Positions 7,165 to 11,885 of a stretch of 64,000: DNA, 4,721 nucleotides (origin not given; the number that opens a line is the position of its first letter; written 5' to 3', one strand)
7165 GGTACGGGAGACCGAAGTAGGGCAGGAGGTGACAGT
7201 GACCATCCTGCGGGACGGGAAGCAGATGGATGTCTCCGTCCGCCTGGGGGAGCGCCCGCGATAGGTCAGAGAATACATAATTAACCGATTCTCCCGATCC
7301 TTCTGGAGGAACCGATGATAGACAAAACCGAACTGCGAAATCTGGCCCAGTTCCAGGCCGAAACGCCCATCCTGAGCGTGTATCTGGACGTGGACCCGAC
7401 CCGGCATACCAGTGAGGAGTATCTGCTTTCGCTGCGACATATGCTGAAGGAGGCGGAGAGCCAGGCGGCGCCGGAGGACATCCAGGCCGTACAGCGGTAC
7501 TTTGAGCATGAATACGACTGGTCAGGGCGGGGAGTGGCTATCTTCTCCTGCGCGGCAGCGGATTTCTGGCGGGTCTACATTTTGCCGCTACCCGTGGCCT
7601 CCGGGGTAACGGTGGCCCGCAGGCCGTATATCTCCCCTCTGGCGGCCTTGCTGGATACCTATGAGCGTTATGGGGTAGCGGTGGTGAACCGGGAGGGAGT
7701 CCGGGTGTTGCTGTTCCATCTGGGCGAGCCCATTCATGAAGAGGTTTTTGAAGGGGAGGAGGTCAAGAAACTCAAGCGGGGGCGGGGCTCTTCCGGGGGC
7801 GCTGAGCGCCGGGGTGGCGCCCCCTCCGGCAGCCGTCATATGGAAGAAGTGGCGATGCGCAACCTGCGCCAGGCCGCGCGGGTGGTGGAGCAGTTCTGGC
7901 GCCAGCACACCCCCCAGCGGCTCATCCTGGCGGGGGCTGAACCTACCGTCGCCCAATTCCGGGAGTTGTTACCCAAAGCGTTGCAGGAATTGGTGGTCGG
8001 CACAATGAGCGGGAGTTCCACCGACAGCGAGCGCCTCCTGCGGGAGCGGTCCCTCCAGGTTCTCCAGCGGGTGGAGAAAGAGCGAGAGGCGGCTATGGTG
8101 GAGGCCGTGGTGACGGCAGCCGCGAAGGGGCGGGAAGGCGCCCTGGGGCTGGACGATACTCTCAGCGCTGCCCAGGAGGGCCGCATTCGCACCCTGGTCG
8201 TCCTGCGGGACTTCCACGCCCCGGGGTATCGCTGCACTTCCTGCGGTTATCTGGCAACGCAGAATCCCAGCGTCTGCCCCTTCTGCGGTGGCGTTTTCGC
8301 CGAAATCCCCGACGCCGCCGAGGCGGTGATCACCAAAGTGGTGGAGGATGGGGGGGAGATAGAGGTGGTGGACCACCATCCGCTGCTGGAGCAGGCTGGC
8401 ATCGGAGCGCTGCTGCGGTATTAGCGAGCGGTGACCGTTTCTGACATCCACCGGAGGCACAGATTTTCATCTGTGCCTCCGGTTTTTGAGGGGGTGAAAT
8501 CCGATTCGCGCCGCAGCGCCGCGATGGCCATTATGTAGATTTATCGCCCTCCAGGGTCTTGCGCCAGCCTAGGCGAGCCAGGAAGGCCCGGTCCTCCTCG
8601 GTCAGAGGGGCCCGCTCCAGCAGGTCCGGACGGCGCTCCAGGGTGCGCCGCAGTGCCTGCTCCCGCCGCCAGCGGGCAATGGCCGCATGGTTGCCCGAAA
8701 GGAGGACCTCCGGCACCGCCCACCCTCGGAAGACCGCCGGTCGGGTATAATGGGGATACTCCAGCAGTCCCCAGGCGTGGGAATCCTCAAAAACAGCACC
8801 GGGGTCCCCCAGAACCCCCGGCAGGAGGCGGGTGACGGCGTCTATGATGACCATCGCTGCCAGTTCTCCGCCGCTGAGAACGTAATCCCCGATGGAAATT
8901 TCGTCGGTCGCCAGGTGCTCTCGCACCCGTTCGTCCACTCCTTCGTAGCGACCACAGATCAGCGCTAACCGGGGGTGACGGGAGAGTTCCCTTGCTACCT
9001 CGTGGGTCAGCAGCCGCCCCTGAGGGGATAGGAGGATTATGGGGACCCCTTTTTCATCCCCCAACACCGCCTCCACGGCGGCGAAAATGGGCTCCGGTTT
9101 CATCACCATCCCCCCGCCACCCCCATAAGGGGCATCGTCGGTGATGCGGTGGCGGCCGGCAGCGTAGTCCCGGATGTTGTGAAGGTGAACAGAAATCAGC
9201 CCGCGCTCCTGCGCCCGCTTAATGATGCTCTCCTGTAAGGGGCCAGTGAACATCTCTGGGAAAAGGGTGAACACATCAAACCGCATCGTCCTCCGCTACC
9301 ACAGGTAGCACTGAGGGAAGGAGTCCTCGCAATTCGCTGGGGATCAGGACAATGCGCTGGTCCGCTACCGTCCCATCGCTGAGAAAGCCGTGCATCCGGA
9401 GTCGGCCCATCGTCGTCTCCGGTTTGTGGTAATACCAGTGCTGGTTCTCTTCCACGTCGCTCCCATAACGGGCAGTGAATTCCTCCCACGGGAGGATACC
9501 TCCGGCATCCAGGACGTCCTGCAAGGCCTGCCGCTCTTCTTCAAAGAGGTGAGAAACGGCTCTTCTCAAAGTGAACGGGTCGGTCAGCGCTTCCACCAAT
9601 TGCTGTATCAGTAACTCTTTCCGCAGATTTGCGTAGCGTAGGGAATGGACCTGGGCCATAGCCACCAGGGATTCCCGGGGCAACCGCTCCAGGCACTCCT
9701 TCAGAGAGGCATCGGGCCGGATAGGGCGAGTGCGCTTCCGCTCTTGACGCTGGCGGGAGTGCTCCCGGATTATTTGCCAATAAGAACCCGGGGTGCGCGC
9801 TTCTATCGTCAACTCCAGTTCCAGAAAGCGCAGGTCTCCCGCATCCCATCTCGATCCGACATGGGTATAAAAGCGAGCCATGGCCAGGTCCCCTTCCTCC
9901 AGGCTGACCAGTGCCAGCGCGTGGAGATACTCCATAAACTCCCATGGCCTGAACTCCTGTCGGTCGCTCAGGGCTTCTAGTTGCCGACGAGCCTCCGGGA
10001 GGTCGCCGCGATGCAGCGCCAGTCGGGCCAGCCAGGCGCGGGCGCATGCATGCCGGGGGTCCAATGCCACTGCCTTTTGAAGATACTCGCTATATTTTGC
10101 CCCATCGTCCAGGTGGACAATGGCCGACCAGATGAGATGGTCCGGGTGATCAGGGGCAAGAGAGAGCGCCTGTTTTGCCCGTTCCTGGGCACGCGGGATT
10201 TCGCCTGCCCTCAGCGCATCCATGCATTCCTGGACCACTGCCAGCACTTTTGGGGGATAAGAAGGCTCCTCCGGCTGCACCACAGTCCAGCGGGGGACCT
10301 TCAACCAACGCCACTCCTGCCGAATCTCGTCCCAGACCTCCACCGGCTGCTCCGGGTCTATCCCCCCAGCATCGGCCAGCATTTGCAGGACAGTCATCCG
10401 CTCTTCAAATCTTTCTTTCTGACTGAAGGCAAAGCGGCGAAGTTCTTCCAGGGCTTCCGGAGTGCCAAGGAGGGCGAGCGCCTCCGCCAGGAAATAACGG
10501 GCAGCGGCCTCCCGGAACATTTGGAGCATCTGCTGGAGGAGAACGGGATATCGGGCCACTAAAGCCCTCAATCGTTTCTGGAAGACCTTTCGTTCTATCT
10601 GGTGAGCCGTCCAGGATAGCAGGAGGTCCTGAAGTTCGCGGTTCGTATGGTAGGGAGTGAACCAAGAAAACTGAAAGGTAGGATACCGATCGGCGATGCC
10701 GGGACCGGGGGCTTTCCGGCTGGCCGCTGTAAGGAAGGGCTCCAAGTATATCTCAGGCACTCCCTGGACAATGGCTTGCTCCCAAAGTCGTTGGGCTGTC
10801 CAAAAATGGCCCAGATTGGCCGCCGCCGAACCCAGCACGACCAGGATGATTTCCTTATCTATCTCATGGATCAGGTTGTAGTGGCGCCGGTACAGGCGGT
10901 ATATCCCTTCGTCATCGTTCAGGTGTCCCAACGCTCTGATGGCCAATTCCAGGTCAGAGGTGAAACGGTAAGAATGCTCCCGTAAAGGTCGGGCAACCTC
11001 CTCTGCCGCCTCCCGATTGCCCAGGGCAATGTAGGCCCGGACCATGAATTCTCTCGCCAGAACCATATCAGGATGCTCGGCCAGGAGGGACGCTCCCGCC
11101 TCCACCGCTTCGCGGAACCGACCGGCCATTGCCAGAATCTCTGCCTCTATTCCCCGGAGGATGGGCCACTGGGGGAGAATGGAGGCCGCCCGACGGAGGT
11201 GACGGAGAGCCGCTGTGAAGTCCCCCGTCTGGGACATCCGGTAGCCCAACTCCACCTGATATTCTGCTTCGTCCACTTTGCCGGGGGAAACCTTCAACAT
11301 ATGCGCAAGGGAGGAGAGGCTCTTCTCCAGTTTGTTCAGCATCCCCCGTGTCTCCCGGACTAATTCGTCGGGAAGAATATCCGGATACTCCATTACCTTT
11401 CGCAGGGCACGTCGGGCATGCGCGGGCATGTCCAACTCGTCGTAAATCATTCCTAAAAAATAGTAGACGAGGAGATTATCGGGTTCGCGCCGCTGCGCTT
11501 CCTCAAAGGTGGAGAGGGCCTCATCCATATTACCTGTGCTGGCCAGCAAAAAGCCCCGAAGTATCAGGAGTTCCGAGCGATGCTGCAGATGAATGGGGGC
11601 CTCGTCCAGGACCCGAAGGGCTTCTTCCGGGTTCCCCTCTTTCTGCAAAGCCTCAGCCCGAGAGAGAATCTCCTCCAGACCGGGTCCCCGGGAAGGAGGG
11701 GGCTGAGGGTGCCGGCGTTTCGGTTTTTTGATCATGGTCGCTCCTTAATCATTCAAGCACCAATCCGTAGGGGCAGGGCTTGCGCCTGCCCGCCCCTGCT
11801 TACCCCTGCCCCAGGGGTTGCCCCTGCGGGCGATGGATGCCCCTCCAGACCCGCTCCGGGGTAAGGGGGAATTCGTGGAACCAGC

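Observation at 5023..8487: CbpA-type J-protein, HtrA protease and a bacterial eRF1-like (baeRF1) protein with a zinc ribbon in one apparent operon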

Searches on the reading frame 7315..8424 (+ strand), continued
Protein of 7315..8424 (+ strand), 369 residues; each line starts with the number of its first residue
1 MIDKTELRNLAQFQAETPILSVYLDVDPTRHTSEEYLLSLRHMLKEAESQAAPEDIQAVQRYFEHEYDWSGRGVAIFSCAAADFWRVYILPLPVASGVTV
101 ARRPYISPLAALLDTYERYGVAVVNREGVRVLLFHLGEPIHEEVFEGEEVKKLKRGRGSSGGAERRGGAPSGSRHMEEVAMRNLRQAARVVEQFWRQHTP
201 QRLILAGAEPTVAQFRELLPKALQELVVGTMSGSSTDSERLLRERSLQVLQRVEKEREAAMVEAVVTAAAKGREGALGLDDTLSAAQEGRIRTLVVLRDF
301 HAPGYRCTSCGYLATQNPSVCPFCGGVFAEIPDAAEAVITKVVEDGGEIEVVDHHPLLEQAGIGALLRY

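Call 54: list_cluster_members(proteins=[P0124, P0126, P0130, P0131, P0135, P0137, P0145, P0147, P0153, P0121])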
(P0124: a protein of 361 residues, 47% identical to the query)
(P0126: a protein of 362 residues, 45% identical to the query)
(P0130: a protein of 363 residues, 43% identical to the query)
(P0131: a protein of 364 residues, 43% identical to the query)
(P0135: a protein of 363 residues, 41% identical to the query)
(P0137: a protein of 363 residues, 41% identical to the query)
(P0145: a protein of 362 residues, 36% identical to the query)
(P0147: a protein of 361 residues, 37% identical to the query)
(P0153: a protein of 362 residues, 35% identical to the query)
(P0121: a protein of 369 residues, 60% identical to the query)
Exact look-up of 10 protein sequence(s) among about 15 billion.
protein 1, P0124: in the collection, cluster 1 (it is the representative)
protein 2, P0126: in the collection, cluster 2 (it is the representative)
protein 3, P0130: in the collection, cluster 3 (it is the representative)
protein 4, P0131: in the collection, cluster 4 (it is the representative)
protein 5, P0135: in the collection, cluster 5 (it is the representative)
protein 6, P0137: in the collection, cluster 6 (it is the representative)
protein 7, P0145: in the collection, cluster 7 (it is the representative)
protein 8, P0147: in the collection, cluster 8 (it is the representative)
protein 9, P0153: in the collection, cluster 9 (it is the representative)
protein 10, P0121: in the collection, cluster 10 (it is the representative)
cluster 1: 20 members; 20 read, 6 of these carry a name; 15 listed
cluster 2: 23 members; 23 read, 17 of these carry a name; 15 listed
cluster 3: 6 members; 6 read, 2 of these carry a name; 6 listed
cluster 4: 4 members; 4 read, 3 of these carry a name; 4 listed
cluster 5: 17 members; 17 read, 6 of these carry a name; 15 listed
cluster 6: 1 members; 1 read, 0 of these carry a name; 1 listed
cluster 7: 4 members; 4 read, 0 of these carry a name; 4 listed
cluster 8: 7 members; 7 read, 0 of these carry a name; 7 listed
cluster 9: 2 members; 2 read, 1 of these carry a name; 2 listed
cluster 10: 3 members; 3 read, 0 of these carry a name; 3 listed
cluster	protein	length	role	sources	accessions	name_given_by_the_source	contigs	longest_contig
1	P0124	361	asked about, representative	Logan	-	-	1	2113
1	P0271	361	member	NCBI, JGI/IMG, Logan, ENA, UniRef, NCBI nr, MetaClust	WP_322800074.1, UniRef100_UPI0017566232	Vms1/Ankzf1 family peptidyl-tRNA hydrolase [Thermoflexus sp.] | baeRF10 domain-containing protein n=1 Tax=Thermoflexus sp. TaxID=1969742 ... | \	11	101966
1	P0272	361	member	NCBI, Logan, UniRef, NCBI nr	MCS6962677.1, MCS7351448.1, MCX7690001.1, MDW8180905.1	Vms1/Ankzf1 family peptidyl-tRNA hydrolase [Thermoflexus sp.] | baeRF10 domain-containing protein n=1 Tax=Thermoflexus sp. TaxID=1969742 ...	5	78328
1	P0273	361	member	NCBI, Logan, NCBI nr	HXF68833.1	MAG TPA: Vms1/Ankzf1 family peptidyl-tRNA hydrolase [Thermoflexus sp.] | Vms1/Ankzf1 family peptidyl-tRNA hydrolase [Thermoflexus sp.]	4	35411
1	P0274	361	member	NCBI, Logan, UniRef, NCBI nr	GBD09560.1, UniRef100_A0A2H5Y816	hypothetical protein HRbin22_01817 [Candidatus Thermoflexus japonica] | eRF1 domain-containing protein n=1 Tax=Candidatus Thermoflexus japonica TaxID=2035417 ...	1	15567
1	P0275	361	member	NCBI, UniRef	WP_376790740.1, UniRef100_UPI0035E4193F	Vms1/Ankzf1 family peptidyl-tRNA hydrolase [Thermoflexus sp.] | baeRF10 domain-containing protein n=1 Tax=Thermoflexus sp. TaxID=1969742 ...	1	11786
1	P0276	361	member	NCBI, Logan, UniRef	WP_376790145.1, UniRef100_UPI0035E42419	Vms1/Ankzf1 family peptidyl-tRNA hydrolase [Thermoflexus sp.] | baeRF10 domain-containing protein n=1 Tax=Thermoflexus sp. TaxID=1969742 ...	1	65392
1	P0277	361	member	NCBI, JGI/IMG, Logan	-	-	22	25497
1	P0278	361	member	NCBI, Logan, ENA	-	-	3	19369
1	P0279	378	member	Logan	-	-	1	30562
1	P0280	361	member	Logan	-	-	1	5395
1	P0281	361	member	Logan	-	-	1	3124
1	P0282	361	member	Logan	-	-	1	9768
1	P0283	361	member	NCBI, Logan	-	-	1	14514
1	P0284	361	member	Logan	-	-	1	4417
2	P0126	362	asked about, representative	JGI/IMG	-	peptide chain release factor subunit 1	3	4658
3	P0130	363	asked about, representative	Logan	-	-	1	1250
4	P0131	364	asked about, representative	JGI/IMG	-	peptide chain release factor subunit 1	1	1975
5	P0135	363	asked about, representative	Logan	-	-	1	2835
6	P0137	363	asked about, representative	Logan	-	-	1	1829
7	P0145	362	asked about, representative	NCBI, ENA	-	-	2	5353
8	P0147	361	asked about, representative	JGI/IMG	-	-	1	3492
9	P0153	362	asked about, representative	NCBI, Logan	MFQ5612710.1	MAG: Vms1/Ankzf1 family peptidyl-tRNA hydrolase [Anaerolineae bacterium]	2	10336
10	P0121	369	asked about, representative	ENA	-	-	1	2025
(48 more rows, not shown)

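Call 63: search_protein_families(library=pfam, proteins=[P0165, P0167, P0169, P0181, P0206, P0231, P0202], max_evalue=0.0001)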
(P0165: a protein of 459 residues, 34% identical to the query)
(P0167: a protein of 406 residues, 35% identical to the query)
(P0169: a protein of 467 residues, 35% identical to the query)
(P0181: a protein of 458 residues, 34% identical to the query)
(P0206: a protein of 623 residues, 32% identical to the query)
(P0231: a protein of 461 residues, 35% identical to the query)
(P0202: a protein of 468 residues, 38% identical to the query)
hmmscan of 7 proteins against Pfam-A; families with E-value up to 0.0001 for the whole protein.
P0165 (459 aa): 5 families
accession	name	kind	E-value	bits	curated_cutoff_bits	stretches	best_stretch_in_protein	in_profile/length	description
PF18854.6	baeRF_family10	-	8.1e-39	133.6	27.1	1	200-338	1-143/143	Bacterial archaeo-eukaryotic release factor family 10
PF18859.6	acVLRF1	-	2.8e-10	40.9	27.1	1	214-315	2-103/130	Actinobacteria/chloroflexi VLRF1 release factor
PF13490.11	zf-HC2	-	3.8e-07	30.5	22.2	1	10-41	3-34/35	Putative zinc-finger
PF18844.6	baeRF_family2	-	5.1e-07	30.3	26.9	1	215-350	2-141/149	Bacterial archaeo-eukaryotic release factor family 2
PF18856.6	baeRF_family12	-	1.5e-05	26.1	27.7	0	260-322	64-126/138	Bacterial archaeo-eukaryotic release factor family 12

P0167 (406 aa): 5 families
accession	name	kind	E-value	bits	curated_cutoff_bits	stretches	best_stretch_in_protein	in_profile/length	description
PF18854.6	baeRF_family10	-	3.2e-42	144.6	27.1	1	147-284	1-142/143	Bacterial archaeo-eukaryotic release factor family 10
PF18859.6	acVLRF1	-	4.5e-11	43.5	27.1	1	161-282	2-122/130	Actinobacteria/chloroflexi VLRF1 release factor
PF03464.20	eRF1_2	-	4.1e-09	37.3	27.1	1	162-242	2-85/133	eRF1 domain 2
PF18844.6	baeRF_family2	-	4.9e-07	30.4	26.9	1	163-262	3-104/149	Bacterial archaeo-eukaryotic release factor family 2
PF18845.6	baeRF_family3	-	3.2e-05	24.8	31.5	1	161-323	1-167/168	Bacterial archaeo-eukaryotic release factor family 3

P0169 (467 aa): 5 families
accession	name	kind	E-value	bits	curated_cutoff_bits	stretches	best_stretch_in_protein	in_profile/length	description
PF18854.6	baeRF_family10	-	2.2e-29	103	27.1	1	191-328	1-142/143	Bacterial archaeo-eukaryotic release factor family 10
PF18856.6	baeRF_family12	-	3e-09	38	27.7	1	207-319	3-132/138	Bacterial archaeo-eukaryotic release factor family 12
PF13490.11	zf-HC2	-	4.4e-06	27.1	22.2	1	11-44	2-35/35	Putative zinc-finger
PF18859.6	acVLRF1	-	5.3e-06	27.1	27.1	1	209-326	5-122/130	Actinobacteria/chloroflexi VLRF1 release factor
PF18844.6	baeRF_family2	-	4e-05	24.2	26.9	1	205-335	1-135/149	Bacterial archaeo-eukaryotic release factor family 2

P0181 (458 aa): 4 families
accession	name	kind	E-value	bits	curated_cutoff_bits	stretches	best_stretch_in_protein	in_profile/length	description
PF18854.6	baeRF_family10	-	6.7e-28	98.2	27.1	1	197-334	1-140/143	Bacterial archaeo-eukaryotic release factor family 10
PF18859.6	acVLRF1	-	6e-07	30.2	27.1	1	212-340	2-128/130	Actinobacteria/chloroflexi VLRF1 release factor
PF18856.6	baeRF_family12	-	1.4e-06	29.4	27.7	1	261-321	66-126/138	Bacterial archaeo-eukaryotic release factor family 12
PF10116.14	Host_attach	-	1.9e-05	25.7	26.7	0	258-322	63-127/138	Protein required for attachment to host cells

P0206 (623 aa): 3 families
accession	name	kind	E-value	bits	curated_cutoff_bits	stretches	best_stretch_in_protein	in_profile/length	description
PF18854.6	baeRF_family10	-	8.9e-24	84.8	27.1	1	193-326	1-141/143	Bacterial archaeo-eukaryotic release factor family 10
PF18856.6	baeRF_family12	-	1e-07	33.1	27.7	1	253-309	67-123/138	Bacterial archaeo-eukaryotic release factor family 12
PF10116.14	Host_attach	-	2.8e-05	25.2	26.7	0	247-309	61-123/138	Protein required for attachment to host cells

P0231 (461 aa): 4 families
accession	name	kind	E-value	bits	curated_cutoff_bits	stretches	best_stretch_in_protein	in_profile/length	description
PF18854.6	baeRF_family10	-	4.2e-25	89.1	27.1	1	194-324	1-138/143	Bacterial archaeo-eukaryotic release factor family 10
PF18844.6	baeRF_family2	-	9.3e-07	29.5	26.9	1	208-338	1-138/149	Bacterial archaeo-eukaryotic release factor family 2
PF18856.6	baeRF_family12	-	4.8e-06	27.6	27.7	1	252-310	65-123/138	Bacterial archaeo-eukaryotic release factor family 12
PF10116.14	Host_attach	-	3.1e-05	25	26.7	0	249-310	62-123/138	Protein required for attachment to host cells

P0202 (468 aa): 2 families
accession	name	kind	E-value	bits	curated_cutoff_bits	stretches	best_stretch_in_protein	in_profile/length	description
PF18854.6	baeRF_family10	-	4.1e-38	131.3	27.1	1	208-346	7-141/143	Bacterial archaeo-eukaryotic release factor family 10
PF18844.6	baeRF_family2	-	3.6e-08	34.1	26.9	1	219-357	4-137/149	Bacterial archaeo-eukaryotic release factor family 2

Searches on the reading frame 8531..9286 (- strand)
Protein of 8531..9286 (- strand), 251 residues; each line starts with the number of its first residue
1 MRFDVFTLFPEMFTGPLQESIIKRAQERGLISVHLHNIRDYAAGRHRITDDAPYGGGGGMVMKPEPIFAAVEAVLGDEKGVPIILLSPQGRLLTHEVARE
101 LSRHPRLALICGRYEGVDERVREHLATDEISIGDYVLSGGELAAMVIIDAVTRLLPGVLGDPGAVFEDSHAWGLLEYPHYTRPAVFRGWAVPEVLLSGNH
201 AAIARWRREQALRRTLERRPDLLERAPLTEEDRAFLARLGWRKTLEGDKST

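Call 3: search_protein_families(library=pfam, proteins=[window:8531-9286:-], max_evalue=0.01)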
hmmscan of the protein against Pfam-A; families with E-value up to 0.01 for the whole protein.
window:8531-9286:- (251 aa): 1 family
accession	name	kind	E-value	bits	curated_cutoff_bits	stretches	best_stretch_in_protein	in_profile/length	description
PF01746.26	tRNA_m1G_MT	-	1.7e-63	214.3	27.3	1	23-220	2-195/195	tRNA (Guanine-1)-methyltransferase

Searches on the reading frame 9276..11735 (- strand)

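Call 3: search_protein_families(library=pfam, proteins=[window:9276-11735:-], max_evalue=0.01)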
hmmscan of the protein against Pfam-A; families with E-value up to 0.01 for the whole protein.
window:9276-11735:- (819 aa): 18 families
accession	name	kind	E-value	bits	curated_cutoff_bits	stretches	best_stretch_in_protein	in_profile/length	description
PF14559.12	TPR_19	-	2.4e-25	89.1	25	3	550-593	12-55/68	Tetratricopeptide repeat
PF07719.23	TPR_2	-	1.6e-17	62.5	27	1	55-87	2-34/34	Tetratricopeptide repeat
PF13432.12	TPR_16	-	3.3e-15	56.6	32.7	2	550-587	18-54/65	Tetratricopeptide repeat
PF13428.12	TPR_14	-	4.3e-15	55.1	23.5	1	55-95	2-42/44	Tetratricopeptide repeat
PF07721.20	TPR_4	-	4.7e-14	51.9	27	1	565-588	3-26/26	Tetratricopeptide repeat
PF13181.12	TPR_8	-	1.1e-11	44.4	25.7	0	55-87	2-34/34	Tetratricopeptide repeat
PF00515.34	TPR_1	-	7.4e-11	41.8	27.8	0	56-87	3-34/34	Tetratricopeptide repeat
PF13424.12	TPR_12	-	3.1e-09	37.3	30.1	1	57-116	6-73/77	Tetratricopeptide repeat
PF13431.12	TPR_17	-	3.5e-08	33.6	24.4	1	552-583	2-33/34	Tetratricopeptide repeat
PF12569.14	NatA_aux_su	-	7.5e-05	22.3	33.3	0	53-116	3-66/515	N-terminal acetyltransferase A, auxiliary subunit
PF12895.13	ANAPC3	-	0.0002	22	27.2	0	24-80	27-82/82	Anaphase-promoting complex, cyclosome, subunit 3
PF13414.12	TPR_11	-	0.00021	21.4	26.8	0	64-98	4-38/42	TPR repeat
PF13174.12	TPR_6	-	0.00024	22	26.3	0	60-86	6-32/33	Tetratricopeptide repeat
PF25062.1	ARM_TT21_N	-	0.0005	20.3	40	0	36-98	10-71/222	Tetratricopeptide repeat protein 21 N-terminal ARM repeat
PF03130.22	HEAT_PBS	-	0.00059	20.6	20.9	0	413-434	2-23/27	PBS lyase HEAT-like repeat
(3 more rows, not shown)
